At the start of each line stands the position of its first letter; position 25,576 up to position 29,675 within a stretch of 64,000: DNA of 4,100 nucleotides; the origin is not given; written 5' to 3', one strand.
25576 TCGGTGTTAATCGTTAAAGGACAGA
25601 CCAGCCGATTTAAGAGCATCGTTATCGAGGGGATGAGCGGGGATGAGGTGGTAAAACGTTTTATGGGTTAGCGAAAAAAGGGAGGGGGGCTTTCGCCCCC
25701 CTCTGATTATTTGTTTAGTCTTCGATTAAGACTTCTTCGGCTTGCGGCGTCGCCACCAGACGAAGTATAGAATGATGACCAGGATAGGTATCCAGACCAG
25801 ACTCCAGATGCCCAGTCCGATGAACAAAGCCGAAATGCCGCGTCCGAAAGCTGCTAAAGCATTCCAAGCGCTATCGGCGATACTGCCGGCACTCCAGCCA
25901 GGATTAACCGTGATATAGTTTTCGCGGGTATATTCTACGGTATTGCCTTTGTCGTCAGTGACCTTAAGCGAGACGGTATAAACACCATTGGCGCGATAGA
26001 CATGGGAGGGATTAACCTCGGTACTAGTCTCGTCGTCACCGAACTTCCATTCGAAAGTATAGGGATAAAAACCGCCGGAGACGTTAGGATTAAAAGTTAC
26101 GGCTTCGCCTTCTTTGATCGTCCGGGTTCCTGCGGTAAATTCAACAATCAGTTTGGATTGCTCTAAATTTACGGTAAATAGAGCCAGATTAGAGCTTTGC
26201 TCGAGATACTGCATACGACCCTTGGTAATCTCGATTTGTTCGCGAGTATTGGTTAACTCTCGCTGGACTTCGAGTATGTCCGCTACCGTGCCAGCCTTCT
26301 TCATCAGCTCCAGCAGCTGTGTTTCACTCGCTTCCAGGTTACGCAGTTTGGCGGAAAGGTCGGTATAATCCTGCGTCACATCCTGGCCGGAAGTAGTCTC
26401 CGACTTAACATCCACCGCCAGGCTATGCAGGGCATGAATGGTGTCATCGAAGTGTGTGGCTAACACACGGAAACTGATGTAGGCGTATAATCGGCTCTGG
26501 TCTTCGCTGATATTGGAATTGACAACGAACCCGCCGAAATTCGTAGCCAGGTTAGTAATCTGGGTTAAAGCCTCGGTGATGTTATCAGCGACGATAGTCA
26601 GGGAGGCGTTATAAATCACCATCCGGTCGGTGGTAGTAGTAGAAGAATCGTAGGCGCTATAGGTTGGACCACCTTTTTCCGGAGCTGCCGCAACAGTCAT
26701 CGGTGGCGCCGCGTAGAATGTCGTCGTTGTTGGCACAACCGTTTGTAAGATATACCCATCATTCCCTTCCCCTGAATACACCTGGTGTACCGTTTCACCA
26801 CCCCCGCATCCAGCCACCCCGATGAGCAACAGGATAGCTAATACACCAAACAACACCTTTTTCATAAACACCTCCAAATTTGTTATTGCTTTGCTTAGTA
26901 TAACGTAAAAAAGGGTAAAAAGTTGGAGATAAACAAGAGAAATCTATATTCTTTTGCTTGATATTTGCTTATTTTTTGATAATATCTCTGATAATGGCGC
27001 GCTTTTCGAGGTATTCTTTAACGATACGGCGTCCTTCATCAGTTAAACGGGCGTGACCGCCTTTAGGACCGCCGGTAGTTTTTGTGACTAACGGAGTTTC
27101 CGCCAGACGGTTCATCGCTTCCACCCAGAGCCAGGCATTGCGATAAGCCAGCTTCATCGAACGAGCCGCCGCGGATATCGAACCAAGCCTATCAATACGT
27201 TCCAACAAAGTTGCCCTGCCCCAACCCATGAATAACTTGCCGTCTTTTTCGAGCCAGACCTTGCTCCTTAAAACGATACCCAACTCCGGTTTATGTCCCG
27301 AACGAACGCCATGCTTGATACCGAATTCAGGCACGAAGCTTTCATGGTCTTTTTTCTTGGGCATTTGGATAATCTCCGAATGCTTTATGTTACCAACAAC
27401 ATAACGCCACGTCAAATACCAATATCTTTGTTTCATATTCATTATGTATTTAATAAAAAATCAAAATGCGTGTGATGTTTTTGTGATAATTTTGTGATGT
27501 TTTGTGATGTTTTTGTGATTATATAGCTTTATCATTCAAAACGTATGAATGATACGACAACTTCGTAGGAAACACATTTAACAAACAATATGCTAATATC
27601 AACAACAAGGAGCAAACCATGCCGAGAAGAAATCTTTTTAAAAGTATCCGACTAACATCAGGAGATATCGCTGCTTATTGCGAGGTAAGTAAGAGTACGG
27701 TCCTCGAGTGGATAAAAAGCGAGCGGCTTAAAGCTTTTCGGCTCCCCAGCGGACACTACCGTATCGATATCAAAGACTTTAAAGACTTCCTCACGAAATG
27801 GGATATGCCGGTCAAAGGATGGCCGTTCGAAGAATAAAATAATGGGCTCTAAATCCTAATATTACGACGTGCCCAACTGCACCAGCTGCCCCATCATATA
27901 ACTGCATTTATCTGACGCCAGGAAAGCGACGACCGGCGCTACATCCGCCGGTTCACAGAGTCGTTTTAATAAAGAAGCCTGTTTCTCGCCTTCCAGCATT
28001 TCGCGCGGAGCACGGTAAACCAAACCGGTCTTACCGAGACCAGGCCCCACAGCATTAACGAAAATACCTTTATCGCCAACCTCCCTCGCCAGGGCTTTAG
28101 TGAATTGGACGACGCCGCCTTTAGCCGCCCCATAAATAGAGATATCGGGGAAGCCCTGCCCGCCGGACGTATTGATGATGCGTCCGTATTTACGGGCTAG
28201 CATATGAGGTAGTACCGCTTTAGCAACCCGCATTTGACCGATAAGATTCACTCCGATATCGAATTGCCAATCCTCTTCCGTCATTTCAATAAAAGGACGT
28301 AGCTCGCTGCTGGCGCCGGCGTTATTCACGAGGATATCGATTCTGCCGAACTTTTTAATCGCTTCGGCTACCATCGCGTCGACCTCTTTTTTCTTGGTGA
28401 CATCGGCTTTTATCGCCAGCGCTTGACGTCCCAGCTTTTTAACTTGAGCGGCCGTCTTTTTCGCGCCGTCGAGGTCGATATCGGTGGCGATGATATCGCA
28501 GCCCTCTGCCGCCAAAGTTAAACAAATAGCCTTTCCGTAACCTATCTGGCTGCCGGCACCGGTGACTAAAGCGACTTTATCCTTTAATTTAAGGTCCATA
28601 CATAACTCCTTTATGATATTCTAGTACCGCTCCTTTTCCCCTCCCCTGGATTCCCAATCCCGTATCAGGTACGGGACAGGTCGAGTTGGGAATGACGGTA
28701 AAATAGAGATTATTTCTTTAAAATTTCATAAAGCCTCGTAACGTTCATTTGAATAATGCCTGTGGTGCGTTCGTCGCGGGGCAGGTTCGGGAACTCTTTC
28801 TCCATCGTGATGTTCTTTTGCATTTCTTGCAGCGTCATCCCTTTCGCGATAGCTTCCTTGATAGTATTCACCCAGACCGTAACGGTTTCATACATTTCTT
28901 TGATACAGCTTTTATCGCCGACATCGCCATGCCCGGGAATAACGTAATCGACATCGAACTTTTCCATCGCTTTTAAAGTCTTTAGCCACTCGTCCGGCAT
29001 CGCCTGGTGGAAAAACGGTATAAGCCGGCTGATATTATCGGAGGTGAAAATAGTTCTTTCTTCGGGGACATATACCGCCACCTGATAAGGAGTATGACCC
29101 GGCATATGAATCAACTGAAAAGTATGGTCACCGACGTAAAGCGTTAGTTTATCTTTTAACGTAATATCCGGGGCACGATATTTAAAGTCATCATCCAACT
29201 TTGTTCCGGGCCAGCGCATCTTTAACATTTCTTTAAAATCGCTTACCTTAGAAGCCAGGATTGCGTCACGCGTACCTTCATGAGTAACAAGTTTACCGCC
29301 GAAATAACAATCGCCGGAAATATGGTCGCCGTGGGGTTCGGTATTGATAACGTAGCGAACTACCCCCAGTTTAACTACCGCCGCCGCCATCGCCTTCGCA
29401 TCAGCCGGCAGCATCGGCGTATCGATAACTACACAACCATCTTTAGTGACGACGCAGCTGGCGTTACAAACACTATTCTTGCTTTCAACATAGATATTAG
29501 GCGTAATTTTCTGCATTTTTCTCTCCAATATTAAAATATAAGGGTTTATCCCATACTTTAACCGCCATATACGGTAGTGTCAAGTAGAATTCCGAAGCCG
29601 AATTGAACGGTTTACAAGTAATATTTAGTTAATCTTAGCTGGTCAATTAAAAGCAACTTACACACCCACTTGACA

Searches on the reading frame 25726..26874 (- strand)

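Call 67: search_protein_families(library=pfam, proteins=[window:25726-26874:-], max_evalue=0.00001)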
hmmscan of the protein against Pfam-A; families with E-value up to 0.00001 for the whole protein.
window:25726-26874:- (382 aa): 3 families
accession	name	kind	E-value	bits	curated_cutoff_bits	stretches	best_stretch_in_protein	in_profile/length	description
PF14257.11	DUF4349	-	7.5e-40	137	27.7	1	84-241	1-158/213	Domain of unknown function (DUF4349)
PF18911.6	PKD_4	-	4e-17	62.5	27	1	247-323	8-85/85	PKD domain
PF00801.26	PKD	-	8.5e-10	38.9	23.5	1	246-312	4-72/80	PKD domain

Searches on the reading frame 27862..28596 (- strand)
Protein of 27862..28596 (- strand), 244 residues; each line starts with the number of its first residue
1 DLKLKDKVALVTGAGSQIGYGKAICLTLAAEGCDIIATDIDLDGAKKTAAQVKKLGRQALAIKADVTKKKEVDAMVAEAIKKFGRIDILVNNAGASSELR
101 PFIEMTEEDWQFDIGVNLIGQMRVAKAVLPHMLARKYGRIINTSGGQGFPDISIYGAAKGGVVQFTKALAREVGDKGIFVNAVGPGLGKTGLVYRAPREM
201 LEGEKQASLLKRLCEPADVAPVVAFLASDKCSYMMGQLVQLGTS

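Call 67: search_protein_families(library=pfam, proteins=[window:27862-28596:-], max_evalue=0.00001)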
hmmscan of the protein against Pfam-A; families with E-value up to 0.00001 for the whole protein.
window:27862-28596:- (244 aa): 3 families
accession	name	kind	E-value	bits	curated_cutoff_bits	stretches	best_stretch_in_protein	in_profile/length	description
PF13561.12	adh_short_C2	-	5.1e-56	190.3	27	1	13-239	1-229/236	Enoyl-(Acyl carrier protein) reductase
PF00106.31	adh_short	-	7.4e-53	179.4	26.6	1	7-193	1-187/195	short chain dehydrogenase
PF08659.16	KR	-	5e-06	27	22.6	1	10-116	4-111/180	KR domain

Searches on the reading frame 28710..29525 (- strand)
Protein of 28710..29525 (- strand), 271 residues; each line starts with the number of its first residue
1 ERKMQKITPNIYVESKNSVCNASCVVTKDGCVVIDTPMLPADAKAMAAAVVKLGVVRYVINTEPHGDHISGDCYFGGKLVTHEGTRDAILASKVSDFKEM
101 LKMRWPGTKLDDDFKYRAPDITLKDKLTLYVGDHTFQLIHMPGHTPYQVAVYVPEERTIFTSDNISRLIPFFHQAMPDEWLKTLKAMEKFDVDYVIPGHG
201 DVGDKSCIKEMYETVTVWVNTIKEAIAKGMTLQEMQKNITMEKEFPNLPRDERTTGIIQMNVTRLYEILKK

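Call 67: search_protein_families(library=pfam, proteins=[window:28710-29525:-], max_evalue=0.00001)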
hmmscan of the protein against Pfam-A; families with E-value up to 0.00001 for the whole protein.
window:28710-29525:- (271 aa): 1 family
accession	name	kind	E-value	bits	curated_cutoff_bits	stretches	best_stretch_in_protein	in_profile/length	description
PF00753.33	Lactamase_B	-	3.6e-17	63.4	22.7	1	19-199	5-196/196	Metallo-beta-lactamase superfamily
